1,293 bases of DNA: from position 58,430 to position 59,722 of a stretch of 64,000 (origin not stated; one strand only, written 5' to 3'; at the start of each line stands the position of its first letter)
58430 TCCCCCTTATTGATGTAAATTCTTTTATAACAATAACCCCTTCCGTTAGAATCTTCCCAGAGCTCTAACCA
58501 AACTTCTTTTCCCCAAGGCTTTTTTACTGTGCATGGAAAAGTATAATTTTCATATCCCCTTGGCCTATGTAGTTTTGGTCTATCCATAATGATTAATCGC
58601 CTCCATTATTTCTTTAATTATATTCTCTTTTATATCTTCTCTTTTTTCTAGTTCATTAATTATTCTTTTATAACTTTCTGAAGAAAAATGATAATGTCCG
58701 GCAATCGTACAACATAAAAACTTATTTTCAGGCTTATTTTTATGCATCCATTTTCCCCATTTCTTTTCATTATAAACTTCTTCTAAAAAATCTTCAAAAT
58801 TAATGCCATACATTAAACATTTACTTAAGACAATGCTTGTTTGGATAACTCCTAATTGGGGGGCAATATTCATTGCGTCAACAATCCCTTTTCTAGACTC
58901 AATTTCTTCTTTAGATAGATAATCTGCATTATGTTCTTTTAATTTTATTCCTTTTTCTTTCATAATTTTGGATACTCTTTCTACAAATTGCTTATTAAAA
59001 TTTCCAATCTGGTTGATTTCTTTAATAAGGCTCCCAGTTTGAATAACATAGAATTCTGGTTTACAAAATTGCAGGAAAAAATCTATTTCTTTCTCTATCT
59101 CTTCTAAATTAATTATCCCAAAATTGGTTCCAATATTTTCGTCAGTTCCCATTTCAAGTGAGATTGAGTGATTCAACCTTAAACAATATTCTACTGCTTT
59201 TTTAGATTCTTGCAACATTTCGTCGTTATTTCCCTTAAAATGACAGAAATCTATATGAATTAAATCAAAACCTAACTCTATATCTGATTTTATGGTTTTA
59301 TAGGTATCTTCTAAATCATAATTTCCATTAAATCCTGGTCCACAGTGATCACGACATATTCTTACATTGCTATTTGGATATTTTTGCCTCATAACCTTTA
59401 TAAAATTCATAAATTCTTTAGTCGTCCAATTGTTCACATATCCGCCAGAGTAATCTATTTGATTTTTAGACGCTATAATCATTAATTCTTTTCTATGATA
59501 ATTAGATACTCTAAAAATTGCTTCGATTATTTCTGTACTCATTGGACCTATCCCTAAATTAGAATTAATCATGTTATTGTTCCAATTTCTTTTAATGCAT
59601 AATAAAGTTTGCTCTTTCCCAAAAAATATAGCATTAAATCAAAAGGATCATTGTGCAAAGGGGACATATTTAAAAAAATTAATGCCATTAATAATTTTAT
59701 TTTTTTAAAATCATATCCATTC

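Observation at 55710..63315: Compact activated-sugar module: nucleotidyltransferase-kinase fusion plus cupin isomerase, GatZ-like protein, IMPase-like and KdsC-like phosphatases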

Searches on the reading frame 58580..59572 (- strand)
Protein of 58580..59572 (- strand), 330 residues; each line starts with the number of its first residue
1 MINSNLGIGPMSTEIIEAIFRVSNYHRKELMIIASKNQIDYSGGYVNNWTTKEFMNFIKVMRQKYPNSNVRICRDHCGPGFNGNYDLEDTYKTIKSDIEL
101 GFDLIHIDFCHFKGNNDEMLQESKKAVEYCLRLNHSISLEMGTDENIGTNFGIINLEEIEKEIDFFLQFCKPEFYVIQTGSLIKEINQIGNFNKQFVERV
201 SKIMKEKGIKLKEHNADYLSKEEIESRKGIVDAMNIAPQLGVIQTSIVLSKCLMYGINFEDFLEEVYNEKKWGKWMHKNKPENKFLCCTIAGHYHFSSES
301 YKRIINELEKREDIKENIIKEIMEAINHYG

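Call 3: search_protein_families(library=pfam, proteins=[window:58580-59572:-], max_evalue=0.01)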
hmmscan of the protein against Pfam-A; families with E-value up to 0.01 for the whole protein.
window:58580-59572:- (330 aa): 2 families
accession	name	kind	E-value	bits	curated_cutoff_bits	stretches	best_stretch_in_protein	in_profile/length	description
PF08013.17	GatZ_KbaZ-like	-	2.7e-08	33.4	26.7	1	14-122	25-138/420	D-tagatose-1,6-bisphosphate aldolase subunit GatZ/KbaZ-like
PF01116.26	F_bP_aldolase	-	4.3e-05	23.6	25.5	1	12-143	24-136/277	Fructose-bisphosphate aldolase class-II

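Call 4: search_protein_families(library=ncbifam, proteins=[window:58580-59572:-], max_evalue=0.01)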
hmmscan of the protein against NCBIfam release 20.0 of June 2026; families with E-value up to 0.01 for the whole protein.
window:58580-59572:- (330 aa): 7 families
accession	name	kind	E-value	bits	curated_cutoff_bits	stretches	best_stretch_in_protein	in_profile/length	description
TIGR00167.1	cbbA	subfamily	7.5e-08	32.1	215.6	1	12-147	27-144/290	ketose-bisphosphate aldolase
TIGR02810.1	agaZ_gatZ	equivalog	2.5e-07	30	568.8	1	14-119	24-133/420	D-tagatose-bisphosphate aldolase, class II, non-catalytic subunit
NF012002.0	PRK15458.1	equivalog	3.7e-07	29.6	707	1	15-118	29-136/428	tagatose-bisphosphate aldolase subunit KbaZ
TIGR01859.1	fruc_bis_ald_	equivalog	6.2e-06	26.1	343.05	1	13-184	26-179/282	class II fructose-1,6-bisphosphate aldolase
NF004493.0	PRK05835.1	equivalog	1.1e-05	24.9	558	1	13-152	27-146/307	class II fructose-bisphosphate aldolase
NF011626.0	PRK15052.1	equivalog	2.1e-05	23.5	579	1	14-110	25-126/421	tagatose-bisphosphate aldolase subunit GatZ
TIGR01858.1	tag_bisphos_ald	equivalog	0.0056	15.8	443.55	0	86-143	80-135/282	tagatose bisphosphate family class II aldolase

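Call 13: search_solved_structures(query=window:58580-59572:-, max_evalue=1, show_alignments=3)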
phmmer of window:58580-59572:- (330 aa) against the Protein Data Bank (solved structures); distinct sequences matched with E-value up to 1: 10.
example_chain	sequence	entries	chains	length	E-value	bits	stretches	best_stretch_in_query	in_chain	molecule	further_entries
2fiq_A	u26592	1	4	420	0.00018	24.1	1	15-110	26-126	putative tagatose 6-phosphate kinase 1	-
5ucn_A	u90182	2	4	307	0.015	17.8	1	11-179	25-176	Fructose-bisphosphate aldolase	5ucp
5ud1_A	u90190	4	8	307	0.02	17.4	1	11-176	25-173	Fructose-bisphosphate aldolase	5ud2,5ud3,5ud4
3c4u_A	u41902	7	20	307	0.021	17.3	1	11-174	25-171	Fructose-bisphosphate aldolase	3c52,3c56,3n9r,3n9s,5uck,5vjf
3txv_A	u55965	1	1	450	0.022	17.3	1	15-89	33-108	Probable tagatose 6-phosphate kinase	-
5ucs_A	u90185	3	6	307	0.026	17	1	11-171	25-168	Fructose-bisphosphate aldolase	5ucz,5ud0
2isv_A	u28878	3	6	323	0.081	15.4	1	86-149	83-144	Putative fructose-1,6-bisphosphate aldolase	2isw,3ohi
3gak_A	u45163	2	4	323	0.11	14.9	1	86-150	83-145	Fructose-bisphosphate aldolase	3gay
3gb6_A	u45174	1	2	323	0.3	13.5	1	89-150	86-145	Fructose-bisphosphate aldolase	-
3q94_A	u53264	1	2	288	0.39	13.2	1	89-143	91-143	Fructose-bisphosphate aldolase, class II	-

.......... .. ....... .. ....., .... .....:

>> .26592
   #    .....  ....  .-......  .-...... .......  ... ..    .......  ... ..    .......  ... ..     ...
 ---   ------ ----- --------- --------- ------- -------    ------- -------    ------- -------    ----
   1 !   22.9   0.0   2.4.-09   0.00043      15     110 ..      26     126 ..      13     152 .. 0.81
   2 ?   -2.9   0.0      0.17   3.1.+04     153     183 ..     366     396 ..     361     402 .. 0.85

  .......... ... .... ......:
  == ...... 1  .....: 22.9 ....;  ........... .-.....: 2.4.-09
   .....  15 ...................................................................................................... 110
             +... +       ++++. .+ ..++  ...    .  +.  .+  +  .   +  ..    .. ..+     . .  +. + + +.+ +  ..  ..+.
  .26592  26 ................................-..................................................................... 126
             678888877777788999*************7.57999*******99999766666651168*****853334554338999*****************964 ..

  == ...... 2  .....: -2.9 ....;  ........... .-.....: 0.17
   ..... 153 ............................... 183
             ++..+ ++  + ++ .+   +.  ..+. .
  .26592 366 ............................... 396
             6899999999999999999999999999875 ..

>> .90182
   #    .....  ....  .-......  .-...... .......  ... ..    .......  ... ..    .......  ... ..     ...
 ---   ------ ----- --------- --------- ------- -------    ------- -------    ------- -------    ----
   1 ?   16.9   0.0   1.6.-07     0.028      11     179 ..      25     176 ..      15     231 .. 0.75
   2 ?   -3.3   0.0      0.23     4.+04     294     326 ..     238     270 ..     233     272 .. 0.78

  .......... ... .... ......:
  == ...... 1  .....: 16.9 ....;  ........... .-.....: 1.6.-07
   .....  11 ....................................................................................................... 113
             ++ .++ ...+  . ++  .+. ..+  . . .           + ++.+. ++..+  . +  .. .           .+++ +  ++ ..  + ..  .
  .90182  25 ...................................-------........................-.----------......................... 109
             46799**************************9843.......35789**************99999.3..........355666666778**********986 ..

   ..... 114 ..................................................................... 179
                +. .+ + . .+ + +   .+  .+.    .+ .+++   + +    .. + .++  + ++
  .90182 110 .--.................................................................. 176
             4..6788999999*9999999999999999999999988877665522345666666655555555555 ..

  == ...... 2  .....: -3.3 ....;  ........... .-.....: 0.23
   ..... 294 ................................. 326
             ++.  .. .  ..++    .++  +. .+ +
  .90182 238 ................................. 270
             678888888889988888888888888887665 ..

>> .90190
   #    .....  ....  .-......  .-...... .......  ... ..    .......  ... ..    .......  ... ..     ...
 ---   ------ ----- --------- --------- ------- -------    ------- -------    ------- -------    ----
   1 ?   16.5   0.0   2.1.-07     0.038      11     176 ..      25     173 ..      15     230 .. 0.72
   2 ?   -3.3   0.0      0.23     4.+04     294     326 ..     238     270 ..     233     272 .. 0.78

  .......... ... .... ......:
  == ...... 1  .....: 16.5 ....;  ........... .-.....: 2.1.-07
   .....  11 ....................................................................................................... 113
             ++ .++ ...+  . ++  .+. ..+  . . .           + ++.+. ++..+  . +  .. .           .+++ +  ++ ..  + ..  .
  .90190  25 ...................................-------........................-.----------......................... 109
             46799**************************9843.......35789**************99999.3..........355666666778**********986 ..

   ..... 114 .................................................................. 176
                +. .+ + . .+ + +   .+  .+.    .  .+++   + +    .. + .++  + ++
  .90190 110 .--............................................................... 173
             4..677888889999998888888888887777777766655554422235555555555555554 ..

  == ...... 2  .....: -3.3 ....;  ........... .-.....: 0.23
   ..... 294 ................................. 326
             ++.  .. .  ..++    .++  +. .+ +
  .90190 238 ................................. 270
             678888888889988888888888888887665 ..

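Call 30: find_homologous_proteins(query=window:58580-59572:-, max_evalue=0.001)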
Query window:58580-59572:- (330 aa): 1749 proteins with E <= 0.001 among 3524 candidates; the best 120 are listed.
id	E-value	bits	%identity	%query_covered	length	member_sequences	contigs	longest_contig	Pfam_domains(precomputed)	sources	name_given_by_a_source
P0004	1.7e-220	749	100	100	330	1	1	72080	PF08013.18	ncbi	ncbi:MAG: class II D-tagatose-bisphosphate aldolase, non-catalytic subunit [Candidatus Diapherotrite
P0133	7.6e-220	747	100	100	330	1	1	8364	PF08013.18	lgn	-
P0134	3.9e-195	666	87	100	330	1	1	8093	PF08013.18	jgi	jgi:protein-tyrosine-phosphatase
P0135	4.6e-177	606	79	100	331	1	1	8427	PF08013.18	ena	-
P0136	5.7e-174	596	77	100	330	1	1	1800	PF08013.18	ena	-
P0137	1.7e-171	588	75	100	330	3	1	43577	PF08013.18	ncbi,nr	ncbi:MAG: class II D-tagatose-bisphosphate aldolase, non-catalytic subunit [Nanoarchaeota archaeon]|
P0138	2.2e-170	584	74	100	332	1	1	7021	PF08013.18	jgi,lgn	jgi:hypothetical protein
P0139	4.6e-168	577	73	100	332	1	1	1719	PF08013.18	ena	-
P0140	3.9e-167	574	74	100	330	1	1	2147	-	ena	-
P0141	4.4e-167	573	73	100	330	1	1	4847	PF08013.18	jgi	jgi:tagatose-6-phosphate kinase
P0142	2.1e-166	571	74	100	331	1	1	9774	PF08013.18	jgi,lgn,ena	-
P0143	2.7e-166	571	72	100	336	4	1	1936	PF08013.18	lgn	-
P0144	5.5e-166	570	73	100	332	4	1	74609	PF08013.18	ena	-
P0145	6.7e-166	569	72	100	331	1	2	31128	PF08013.18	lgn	-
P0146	7.1e-166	569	73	100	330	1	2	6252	PF08013.18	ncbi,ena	-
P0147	1.2e-165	569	72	100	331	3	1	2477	PF08013.18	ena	-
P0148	1.6e-165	568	74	100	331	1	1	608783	PF08013.18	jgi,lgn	jgi:hypothetical protein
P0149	2.0e-165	568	74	100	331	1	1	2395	PF08013.18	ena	-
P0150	2.2e-165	568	72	100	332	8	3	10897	PF08013.18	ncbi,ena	ncbi:MAG: class II D-tagatose-bisphosphate aldolase, non-catalytic subunit [Nanoarchaeota archaeon]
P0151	2.3e-165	568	73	100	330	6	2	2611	PF08013.18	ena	-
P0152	3.6e-165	567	72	100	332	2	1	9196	PF08013.18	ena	-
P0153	7.7e-165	566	73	100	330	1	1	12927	PF08013.18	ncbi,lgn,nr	ncbi:class II D-tagatose-bisphosphate aldolase, non-catalytic subunit [Candidatus Pacearchaeota arch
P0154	1.5e-164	565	74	100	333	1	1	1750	PF08013.18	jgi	-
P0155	1.7e-164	565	72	100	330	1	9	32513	PF08013.18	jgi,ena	-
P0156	2.0e-164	565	72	100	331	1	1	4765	PF08013.18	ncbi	-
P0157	2.4e-164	564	72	100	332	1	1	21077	PF08013.18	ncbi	-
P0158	3.5e-164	564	75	100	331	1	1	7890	PF08013.18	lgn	-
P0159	6.0e-164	563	71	100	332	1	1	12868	PF08013.18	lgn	-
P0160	7.3e-164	563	72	100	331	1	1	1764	PF08013.18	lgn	-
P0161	7.5e-164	563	73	100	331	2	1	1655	PF08013.18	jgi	-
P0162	1.1e-163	562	72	100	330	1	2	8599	PF08013.18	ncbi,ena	-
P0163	1.4e-163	562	72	100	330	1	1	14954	PF08013.18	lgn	-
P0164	2.1e-163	561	72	100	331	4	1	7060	PF08013.18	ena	-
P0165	3.2e-163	561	72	100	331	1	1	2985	PF08013.18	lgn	-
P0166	4.4e-163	560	72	100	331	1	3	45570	PF08013.18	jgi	jgi:hypothetical protein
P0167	6.4e-163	560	73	100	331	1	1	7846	PF08013.18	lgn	-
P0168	8.7e-163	559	73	100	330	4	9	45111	PF08013.18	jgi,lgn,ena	-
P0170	1.3e-162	559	70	100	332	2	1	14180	PF08013.18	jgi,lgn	jgi:fructose/tagatose bisphosphate aldolase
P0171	2.6e-162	558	72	100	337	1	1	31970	PF08013.18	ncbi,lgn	-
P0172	4.7e-162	557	71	100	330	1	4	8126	PF08013.18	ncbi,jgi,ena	-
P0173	6.3e-162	556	73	100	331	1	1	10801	PF08013.18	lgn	-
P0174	1.0e-161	556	73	100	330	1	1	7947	PF08013.18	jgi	jgi:hypothetical protein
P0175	1.2e-161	556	72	99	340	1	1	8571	PF08013.18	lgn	-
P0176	1.3e-161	555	73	100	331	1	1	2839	PF08013.18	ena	-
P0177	1.6e-161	555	71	100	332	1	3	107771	PF08013.18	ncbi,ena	ncbi:MAG: class II D-tagatose-bisphosphate aldolase, non-catalytic subunit [Nanoarchaeota archaeon]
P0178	3.2e-161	554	70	100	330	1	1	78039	PF08013.18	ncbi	ncbi:MAG: class II D-tagatose-bisphosphate aldolase, non-catalytic subunit [Nanoarchaeota archaeon]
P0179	3.5e-161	554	71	100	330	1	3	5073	PF08013.18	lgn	-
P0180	3.6e-161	554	73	100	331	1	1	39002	PF08013.18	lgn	-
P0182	1.3e-160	552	71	100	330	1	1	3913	PF01116.27,PF08013.18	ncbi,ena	-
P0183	1.4e-160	552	73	99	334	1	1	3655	PF08013.18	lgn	-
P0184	2.0e-160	551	71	100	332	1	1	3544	PF08013.18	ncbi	-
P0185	2.0e-160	551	71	100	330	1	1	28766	PF08013.18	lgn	-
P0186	2.2e-160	551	72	98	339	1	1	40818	PF08013.18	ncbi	ncbi:class II D-tagatose-bisphosphate aldolase non-catalytic subunit [Patescibacteria group bacteriu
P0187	2.3e-160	551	70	100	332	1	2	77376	PF08013.18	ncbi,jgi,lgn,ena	-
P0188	2.7e-160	551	72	100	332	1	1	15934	PF08013.18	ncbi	-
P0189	3.1e-160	551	70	100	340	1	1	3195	PF08013.18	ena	-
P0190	4.7e-160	550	69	100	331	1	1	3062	PF01116.27,PF08013.18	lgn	-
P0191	7.2e-160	550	71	100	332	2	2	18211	PF08013.18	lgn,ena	-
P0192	9.2e-160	549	72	100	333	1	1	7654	PF08013.18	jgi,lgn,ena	-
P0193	1.1e-159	549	70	100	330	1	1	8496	PF08013.18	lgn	-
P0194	1.7e-159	548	71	100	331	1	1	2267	PF08013.18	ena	-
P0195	2.2e-159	548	71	99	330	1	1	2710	PF08013.18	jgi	jgi:hypothetical protein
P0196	2.9e-159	548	73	100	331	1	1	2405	PF08013.18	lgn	-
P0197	2.9e-159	548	67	99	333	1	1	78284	PF08013.18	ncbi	-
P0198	4.2e-159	547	73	97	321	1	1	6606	PF08013.18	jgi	-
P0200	4.7e-158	544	71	98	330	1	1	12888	PF08013.18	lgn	-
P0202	8.1e-158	543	68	100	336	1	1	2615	PF08013.18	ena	-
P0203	8.2e-158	543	67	99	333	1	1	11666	PF08013.18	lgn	-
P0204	8.9e-158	543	73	97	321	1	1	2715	PF08013.18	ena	-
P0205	3.7e-157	541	70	100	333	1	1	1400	PF08013.18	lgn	-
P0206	5.0e-157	540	70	99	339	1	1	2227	PF08013.18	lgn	-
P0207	5.2e-157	540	70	97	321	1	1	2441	PF08013.18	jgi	jgi:hypothetical protein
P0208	5.9e-157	540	69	100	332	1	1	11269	PF08013.18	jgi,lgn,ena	-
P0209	8.9e-157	540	71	98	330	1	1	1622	PF08013.18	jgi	-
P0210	1.4e-156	539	71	100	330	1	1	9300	PF08013.18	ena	-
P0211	2.0e-156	538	70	100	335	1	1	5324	PF08013.18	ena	-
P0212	2.6e-156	538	69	100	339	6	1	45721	PF01116.27,PF08013.18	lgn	-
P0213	3.9e-156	537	69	98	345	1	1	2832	PF08013.18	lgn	-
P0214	4.1e-156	537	69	100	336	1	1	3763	PF08013.18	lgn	-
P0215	4.1e-156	537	69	100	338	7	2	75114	PF08013.18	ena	-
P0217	9.3e-156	536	68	98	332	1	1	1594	PF08013.18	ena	-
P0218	1.1e-155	536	68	100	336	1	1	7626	PF08013.18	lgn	-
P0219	4.7e-155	534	67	99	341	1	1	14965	PF08013.18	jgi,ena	-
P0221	8.6e-155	533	67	99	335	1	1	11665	PF08013.18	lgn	-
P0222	1.2e-154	532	69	98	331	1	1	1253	PF08013.18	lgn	-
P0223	1.5e-154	532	69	98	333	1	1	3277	PF01116.27,PF08013.18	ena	-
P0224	2.5e-154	531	67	100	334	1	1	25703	PF08013.18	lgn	-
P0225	3.0e-154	531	68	99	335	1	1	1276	PF08013.18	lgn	-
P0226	4.6e-154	531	68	100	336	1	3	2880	PF08013.18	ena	-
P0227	6.0e-154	530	70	100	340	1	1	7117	PF08013.18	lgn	-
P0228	8.1e-154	530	67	99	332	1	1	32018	PF08013.18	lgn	-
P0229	1.9e-153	529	67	98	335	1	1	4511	PF08013.18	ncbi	-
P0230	3.3e-153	528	68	100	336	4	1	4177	PF01116.27,PF08013.18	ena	-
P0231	4.2e-153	527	68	99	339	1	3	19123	PF08013.18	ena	-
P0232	4.4e-153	527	69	100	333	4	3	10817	PF08013.18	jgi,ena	-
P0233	4.7e-153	527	68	99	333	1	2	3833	PF08013.18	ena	-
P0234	6.2e-153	527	68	100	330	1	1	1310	PF08013.18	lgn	-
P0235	6.5e-153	527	69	100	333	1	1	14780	PF08013.18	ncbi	-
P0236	6.9e-153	527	66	99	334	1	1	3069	PF08013.18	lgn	-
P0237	1.5e-152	526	70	98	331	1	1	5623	PF08013.18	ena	-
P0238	1.5e-152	526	65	100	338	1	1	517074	PF08013.18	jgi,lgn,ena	-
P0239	1.9e-152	525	68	100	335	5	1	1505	PF08013.18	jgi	-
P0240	2.0e-152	525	69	100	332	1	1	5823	PF01116.27,PF08013.18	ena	-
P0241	2.2e-152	525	69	99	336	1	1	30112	PF08013.18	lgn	-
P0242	2.5e-152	525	68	100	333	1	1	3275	PF08013.18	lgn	-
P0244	3.3e-152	524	66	99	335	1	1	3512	PF08013.18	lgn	-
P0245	4.1e-152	524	69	100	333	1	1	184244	PF01116.27,PF08013.18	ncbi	-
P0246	4.1e-152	524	68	99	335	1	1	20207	PF08013.18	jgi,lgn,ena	-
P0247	7.0e-152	523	67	100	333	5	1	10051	PF08013.18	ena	-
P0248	7.1e-152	523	67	98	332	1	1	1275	PF01116.27,PF08013.18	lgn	-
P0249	9.2e-152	523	67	98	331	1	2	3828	PF08013.18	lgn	-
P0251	2.1e-151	522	65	100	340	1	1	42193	PF08013.18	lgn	-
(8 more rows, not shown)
